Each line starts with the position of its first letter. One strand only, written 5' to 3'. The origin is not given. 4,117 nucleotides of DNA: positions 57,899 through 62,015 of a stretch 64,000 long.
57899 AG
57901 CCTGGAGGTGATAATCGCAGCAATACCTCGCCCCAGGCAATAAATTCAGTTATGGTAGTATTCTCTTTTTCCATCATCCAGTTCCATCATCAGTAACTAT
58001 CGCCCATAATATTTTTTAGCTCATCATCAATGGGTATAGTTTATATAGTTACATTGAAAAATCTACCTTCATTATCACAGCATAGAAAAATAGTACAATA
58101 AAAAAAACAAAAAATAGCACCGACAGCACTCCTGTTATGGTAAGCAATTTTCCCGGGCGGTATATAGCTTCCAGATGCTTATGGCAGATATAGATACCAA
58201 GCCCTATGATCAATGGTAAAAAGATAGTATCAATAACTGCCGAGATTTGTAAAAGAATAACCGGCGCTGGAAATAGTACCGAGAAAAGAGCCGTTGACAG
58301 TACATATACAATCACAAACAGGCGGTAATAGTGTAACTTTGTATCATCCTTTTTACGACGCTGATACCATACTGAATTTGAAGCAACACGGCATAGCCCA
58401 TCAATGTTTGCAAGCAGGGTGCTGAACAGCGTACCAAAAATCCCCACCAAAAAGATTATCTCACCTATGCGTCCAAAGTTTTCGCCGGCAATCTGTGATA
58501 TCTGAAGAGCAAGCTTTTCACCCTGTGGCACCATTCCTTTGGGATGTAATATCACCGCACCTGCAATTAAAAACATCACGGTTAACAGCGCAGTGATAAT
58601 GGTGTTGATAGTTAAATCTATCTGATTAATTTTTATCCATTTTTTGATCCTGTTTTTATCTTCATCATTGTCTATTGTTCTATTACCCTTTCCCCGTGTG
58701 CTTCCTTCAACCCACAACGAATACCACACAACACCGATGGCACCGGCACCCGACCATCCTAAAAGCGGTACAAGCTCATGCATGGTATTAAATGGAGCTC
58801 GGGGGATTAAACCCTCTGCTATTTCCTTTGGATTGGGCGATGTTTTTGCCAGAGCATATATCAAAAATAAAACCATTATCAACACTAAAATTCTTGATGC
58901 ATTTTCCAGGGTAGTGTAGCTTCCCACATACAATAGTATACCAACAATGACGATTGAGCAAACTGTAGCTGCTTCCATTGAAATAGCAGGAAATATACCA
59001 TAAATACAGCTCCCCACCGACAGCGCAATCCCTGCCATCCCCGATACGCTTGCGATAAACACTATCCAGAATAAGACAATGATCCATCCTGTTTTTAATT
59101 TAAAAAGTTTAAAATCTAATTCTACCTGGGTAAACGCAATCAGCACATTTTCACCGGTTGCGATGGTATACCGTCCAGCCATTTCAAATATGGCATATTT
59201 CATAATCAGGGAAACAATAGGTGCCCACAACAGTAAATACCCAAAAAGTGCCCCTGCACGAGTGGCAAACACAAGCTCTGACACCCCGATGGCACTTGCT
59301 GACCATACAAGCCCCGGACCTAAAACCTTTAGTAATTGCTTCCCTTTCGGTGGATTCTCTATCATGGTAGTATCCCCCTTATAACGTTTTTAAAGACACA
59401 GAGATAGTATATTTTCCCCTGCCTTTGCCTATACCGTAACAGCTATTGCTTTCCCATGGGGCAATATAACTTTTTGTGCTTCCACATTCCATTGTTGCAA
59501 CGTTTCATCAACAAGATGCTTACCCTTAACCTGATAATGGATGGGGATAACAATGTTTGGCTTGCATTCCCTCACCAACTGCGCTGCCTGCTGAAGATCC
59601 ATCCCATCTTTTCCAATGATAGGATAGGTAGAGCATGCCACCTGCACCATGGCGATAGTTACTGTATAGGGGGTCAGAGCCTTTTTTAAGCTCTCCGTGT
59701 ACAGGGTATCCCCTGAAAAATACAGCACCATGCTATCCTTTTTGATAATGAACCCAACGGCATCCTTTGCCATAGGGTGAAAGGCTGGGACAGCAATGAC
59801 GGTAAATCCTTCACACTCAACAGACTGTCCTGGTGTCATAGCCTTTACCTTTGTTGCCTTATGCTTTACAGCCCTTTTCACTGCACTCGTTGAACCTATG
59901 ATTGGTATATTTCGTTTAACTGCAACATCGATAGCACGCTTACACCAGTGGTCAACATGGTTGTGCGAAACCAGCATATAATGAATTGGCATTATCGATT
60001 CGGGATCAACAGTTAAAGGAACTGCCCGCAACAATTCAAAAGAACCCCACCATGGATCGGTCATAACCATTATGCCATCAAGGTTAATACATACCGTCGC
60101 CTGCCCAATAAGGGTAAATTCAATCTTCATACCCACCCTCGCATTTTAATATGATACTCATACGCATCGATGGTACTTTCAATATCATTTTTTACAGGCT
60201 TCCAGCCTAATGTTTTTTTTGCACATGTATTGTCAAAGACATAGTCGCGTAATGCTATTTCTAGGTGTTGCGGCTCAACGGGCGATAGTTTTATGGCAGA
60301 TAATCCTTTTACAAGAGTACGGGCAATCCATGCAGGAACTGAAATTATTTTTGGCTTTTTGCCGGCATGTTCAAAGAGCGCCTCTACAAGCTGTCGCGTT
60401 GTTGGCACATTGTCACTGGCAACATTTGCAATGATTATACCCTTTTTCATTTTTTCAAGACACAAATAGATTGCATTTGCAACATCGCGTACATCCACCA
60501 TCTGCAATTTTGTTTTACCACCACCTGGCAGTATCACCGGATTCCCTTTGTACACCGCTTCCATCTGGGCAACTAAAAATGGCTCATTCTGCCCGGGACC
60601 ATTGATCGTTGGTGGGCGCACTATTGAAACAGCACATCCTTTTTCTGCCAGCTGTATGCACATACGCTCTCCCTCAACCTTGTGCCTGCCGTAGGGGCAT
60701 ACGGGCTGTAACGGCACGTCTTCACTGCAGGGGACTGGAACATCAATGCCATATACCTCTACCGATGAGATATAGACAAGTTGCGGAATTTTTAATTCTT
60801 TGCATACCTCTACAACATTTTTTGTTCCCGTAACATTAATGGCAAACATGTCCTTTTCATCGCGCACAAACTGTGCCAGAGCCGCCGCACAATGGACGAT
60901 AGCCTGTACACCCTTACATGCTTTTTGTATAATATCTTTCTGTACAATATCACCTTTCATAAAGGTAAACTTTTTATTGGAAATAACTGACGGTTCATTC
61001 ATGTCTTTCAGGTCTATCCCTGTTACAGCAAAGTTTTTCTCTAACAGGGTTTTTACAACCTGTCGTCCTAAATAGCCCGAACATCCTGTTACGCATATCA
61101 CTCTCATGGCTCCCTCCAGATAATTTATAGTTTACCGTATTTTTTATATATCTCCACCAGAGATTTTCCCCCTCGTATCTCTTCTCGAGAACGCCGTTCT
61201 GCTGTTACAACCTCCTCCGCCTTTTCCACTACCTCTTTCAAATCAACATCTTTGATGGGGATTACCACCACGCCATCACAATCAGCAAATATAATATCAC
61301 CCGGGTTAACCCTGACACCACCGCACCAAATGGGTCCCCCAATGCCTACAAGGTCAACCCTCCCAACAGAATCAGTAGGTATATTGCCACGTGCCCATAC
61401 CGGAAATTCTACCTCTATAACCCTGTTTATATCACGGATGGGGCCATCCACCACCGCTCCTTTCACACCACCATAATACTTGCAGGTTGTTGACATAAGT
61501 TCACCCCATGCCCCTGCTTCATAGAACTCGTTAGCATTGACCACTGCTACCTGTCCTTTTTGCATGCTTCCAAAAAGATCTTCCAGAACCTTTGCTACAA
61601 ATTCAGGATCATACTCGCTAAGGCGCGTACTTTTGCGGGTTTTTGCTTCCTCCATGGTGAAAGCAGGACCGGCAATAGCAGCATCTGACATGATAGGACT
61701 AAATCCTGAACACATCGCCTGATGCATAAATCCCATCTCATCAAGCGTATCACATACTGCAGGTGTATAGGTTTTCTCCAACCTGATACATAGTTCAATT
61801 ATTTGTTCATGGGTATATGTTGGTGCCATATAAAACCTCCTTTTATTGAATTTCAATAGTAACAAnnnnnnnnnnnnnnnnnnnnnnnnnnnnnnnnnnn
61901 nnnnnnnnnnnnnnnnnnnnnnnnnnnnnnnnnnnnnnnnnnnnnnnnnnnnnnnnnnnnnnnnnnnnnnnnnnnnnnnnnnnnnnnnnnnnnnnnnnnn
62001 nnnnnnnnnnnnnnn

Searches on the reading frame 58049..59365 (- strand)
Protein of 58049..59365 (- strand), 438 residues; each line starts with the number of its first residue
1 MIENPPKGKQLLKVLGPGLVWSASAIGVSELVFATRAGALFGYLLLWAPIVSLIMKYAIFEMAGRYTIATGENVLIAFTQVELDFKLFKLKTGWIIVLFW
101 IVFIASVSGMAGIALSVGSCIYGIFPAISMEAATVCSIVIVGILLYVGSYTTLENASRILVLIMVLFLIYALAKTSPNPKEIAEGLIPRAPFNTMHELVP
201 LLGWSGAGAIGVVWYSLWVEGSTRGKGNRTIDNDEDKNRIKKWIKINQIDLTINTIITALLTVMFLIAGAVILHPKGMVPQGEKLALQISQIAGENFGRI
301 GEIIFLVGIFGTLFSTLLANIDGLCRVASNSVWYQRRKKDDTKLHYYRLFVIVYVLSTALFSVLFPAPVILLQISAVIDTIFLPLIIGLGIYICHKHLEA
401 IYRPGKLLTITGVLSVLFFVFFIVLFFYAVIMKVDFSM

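Call 24: search_protein_families(library=pfam, proteins=[window:58049-59365:-], max_evalue=0.0001)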
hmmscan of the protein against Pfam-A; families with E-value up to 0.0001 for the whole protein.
window:58049-59365:- (438 aa): 1 family
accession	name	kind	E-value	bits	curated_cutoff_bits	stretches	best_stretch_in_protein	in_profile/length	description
PF01566.24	Nramp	-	1.1e-24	87.6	29.8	1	35-395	5-345/357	Natural resistance-associated macrophage protein-like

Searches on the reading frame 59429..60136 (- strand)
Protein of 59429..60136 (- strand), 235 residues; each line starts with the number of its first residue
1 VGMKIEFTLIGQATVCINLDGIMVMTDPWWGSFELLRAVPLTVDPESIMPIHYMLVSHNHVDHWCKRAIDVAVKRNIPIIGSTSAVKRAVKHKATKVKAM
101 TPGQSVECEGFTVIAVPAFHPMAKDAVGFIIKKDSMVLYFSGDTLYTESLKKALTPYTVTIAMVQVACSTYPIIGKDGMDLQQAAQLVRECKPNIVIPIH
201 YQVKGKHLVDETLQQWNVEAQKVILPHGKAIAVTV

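Call 24: search_protein_families(library=pfam, proteins=[window:59429-60136:-], max_evalue=0.0001)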
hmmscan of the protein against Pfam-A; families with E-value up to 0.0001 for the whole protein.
window:59429-60136:- (235 aa): 2 families
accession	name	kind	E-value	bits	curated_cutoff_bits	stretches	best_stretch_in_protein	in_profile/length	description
PF12706.13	Lactamase_B_2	-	1.3e-19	71.1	27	1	24-201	3-200/200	Beta-lactamase superfamily domain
PF13483.12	Lactamase_B_3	-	1.7e-14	54.5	24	1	7-200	2-160/160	Beta-lactamase superfamily domain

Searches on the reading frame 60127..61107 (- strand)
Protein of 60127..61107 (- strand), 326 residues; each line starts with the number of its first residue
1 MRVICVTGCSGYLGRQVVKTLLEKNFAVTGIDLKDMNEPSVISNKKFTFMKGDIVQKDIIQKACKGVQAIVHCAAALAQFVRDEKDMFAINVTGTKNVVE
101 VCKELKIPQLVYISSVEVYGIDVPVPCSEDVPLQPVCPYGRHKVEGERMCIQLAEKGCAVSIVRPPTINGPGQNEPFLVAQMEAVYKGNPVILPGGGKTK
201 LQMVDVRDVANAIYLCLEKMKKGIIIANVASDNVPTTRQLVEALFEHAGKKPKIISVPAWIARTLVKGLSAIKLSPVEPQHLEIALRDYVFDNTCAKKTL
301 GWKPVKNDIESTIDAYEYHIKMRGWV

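Call 24: search_protein_families(library=pfam, proteins=[window:60127-61107:-], max_evalue=0.0001)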
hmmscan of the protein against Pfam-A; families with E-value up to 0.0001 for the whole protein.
window:60127-61107:- (326 aa): 9 families
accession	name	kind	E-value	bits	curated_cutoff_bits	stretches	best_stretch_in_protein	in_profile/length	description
PF01370.27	Epimerase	-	4.2e-42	144.7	20.9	1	4-223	1-231/240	NAD dependent epimerase/dehydratase family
PF01073.25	3Beta_HSD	-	9.1e-28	97.5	22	1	6-223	2-235/280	3-beta hydroxysteroid dehydrogenase/isomerase family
PF16363.11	GDP_Man_Dehyd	-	9.3e-28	98.1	27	1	6-304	2-321/332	GDP-mannose 4,6 dehydratase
PF07993.18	NAD_binding_4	-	5.1e-18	65.6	20.1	1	45-175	61-210/258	Male sterility protein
PF04321.23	RmlD_sub_bind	-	1.3e-16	60.9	27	1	4-170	3-153/287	RmlD substrate binding domain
PF13460.12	NAD_binding_10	-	9e-14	52.2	27.2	1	8-179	1-157/184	NAD(P)H-binding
PF05368.20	NmrA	-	2.9e-10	40.7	27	1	3-264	4-250/298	NmrA-like family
PF02719.21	Polysacc_synt_2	-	6.3e-09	35.9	20.2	1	4-115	1-128/293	Polysaccharide biosynthesis protein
PF00106.31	adh_short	-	2.7e-05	24.2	26.6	0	2-99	1-116/195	short chain dehydrogenase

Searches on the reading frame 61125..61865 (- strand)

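Call 24: search_protein_families(library=pfam, proteins=[window:61125-61865:-], max_evalue=0.0001)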
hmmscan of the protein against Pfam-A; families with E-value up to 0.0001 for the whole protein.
window:61125-61865:- (246 aa): 1 family
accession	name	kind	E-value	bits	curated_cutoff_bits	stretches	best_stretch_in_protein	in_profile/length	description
PF03737.21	RraA-like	-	7.6e-33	114.3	24.5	1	34-201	1-152/152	Aldolase/RraA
